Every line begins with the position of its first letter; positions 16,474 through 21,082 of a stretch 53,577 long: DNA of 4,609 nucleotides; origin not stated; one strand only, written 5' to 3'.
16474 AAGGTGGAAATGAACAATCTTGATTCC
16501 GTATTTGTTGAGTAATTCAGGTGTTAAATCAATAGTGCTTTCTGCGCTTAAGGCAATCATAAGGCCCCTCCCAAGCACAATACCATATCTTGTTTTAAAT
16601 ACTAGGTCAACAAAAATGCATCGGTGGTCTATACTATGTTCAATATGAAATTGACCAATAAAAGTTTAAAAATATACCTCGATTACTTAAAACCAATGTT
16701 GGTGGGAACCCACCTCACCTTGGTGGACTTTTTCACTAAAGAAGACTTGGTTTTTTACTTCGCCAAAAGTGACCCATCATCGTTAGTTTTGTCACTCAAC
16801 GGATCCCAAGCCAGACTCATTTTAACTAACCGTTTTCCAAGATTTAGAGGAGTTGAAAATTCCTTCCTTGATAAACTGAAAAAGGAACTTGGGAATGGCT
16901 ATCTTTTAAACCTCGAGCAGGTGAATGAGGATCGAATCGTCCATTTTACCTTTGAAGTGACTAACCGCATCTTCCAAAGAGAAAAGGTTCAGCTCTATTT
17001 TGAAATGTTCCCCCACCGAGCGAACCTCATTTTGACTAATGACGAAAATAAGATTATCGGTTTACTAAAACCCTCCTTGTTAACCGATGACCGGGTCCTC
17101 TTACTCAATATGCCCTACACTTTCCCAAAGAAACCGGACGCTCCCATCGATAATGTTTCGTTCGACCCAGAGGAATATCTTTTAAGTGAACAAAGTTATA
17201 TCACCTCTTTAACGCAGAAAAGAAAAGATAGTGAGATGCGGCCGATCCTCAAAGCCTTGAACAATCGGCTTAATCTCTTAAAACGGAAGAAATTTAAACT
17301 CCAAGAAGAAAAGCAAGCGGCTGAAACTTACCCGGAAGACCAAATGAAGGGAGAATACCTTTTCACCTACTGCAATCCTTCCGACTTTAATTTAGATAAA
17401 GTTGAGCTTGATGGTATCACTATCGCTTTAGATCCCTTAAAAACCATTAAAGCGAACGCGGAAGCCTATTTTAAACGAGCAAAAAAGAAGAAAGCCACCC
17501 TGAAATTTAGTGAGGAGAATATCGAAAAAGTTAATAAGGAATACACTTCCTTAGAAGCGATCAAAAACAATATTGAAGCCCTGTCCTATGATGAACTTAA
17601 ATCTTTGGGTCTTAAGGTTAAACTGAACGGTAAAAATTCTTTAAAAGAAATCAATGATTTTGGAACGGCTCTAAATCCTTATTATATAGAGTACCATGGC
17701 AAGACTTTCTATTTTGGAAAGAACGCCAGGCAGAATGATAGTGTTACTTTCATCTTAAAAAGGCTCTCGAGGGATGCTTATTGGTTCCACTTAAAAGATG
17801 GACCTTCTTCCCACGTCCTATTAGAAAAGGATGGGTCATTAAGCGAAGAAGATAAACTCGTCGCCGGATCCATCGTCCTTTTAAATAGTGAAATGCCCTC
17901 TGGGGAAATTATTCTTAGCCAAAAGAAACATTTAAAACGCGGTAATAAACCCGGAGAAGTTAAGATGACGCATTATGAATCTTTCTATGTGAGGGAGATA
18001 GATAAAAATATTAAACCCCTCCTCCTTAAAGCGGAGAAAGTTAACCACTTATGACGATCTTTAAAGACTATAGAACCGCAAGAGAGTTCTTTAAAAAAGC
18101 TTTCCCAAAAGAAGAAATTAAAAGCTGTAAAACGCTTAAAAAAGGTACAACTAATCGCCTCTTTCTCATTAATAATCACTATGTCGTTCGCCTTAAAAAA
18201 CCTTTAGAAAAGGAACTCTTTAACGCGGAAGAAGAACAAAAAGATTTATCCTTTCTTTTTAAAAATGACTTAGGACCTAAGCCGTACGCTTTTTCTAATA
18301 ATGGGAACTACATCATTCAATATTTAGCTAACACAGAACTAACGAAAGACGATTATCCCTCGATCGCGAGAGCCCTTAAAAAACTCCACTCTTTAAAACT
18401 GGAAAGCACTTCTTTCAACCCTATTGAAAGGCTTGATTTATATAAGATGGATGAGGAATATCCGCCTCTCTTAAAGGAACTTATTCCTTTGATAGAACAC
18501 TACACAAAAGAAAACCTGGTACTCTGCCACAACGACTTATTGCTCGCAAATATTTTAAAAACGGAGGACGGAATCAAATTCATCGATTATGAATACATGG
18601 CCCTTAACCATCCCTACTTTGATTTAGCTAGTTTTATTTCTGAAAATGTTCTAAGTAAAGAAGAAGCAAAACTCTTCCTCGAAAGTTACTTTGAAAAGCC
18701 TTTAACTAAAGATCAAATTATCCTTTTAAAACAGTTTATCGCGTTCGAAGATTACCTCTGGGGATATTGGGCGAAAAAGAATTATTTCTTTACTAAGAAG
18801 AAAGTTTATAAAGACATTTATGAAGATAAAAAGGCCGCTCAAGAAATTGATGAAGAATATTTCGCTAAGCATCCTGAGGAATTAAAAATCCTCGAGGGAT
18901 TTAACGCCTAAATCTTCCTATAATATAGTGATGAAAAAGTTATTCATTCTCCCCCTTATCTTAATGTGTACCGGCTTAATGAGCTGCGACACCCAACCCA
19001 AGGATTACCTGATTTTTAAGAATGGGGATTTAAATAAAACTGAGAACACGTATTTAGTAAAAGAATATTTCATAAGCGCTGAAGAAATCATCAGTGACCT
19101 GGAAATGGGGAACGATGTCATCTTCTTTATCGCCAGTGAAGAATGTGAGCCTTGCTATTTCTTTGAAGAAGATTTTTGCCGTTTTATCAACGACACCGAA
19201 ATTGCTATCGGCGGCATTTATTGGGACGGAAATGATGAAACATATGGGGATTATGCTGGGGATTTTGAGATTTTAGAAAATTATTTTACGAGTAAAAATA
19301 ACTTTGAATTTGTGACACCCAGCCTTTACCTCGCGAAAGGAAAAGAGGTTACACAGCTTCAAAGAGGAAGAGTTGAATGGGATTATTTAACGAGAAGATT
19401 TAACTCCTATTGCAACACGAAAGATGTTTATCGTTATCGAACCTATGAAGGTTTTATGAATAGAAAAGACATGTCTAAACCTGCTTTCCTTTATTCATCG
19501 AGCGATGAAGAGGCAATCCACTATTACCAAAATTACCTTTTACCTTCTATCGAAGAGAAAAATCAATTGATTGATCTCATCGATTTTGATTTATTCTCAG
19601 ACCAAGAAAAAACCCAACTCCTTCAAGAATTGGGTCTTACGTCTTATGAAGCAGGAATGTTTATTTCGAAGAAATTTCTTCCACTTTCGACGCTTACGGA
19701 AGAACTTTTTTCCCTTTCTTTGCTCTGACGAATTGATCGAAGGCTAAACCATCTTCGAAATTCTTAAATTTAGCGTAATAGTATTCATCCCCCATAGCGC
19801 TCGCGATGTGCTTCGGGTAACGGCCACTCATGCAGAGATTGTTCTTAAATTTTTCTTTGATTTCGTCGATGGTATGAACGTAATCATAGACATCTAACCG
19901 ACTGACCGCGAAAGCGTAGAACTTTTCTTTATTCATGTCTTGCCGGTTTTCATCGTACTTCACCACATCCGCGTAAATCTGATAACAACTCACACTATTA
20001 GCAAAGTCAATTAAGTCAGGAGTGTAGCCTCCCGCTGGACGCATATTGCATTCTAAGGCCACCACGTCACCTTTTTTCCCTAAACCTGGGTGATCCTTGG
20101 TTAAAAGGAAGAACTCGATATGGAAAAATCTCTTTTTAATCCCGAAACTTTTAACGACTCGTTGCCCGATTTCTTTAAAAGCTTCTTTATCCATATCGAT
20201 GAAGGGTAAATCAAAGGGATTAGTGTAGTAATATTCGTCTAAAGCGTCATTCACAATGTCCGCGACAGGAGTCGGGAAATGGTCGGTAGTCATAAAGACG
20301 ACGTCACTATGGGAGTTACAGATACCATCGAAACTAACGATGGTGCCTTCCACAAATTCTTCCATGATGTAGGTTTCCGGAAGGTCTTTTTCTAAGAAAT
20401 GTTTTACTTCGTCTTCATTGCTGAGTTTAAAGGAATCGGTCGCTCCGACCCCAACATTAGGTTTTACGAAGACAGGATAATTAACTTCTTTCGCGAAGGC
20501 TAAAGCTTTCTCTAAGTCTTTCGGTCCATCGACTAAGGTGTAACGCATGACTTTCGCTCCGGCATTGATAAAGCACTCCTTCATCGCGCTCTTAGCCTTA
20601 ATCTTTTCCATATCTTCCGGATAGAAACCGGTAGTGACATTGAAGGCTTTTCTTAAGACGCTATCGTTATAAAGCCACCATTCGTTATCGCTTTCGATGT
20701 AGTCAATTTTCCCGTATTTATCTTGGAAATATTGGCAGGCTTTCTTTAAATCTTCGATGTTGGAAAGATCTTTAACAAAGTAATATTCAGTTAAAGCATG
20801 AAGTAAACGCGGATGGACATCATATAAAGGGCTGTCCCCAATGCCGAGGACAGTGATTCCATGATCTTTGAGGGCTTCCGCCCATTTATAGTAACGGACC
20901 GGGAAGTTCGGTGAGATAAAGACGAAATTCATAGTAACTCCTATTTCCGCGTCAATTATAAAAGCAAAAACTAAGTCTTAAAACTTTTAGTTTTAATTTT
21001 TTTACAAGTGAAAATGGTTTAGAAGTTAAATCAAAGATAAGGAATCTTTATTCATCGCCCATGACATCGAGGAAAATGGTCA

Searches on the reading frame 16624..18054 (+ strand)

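Call 43: search_protein_families(library=pfam, proteins=[window:16624-18054:+])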
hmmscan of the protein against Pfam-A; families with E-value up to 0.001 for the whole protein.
window:16624-18054:+ (476 aa): 2 families
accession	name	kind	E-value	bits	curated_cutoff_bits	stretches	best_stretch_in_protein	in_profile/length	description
PF05833.16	NFACT_N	-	2.8e-37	129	31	2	21-173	11-167/456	NFACT N-terminal and middle domains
PF05670.18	NFACT-R_1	-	0.00052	21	29.8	0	353-424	4-75/112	NFACT protein RNA binding domain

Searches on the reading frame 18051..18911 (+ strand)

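Call 43: search_protein_families(library=pfam, proteins=[window:18051-18911:+])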
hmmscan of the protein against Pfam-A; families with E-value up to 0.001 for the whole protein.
window:18051-18911:+ (286 aa): 4 families
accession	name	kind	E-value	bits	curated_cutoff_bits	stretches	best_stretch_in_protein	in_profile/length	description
PF01633.27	Choline_kinase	-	4.5e-21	75.9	29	1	28-209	3-219/300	Choline/ethanolamine kinase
PF01636.29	APH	-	2.7e-11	44.1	23.2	1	26-214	2-226/239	Phosphotransferase enzyme family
PF02958.26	EcKL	-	3e-06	27.2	22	1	126-215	189-283/294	Ecdysteroid kinase-like family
PF07914.17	DUF1679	-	0.00025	20.5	24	1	85-215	201-336/414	Uncharacterized oxidoreductase dhs-27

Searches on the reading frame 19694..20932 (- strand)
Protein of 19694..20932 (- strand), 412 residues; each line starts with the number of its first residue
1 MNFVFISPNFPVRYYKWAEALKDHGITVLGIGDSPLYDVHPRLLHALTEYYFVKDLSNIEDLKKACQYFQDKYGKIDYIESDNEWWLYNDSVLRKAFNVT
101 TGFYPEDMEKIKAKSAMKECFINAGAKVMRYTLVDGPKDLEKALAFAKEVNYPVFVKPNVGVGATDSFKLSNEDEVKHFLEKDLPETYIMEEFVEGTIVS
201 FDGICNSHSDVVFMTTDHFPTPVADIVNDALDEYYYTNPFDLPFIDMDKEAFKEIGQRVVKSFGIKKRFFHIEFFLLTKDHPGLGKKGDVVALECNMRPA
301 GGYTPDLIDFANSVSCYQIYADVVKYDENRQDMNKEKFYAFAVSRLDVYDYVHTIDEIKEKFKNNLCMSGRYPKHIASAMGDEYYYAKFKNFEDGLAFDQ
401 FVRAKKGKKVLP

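Call 43: search_protein_families(library=pfam, proteins=[window:19694-20932:-])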
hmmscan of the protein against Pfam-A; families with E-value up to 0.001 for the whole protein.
window:19694-20932:- (412 aa): 3 families
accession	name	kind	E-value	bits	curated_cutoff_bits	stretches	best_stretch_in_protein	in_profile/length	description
PF13535.11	ATP-grasp_4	-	3.9e-06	27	27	1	181-277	47-138/160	ATP-grasp domain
PF02655.19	ATP-grasp_3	-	3.2e-05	24.5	23.2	1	147-217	27-92/160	ATP-grasp domain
PF02786.22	CPSase_L_D2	-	3.7e-05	23.8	19.8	1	120-187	8-74/211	Carbamoyl-phosphate synthase L chain, ATP binding domain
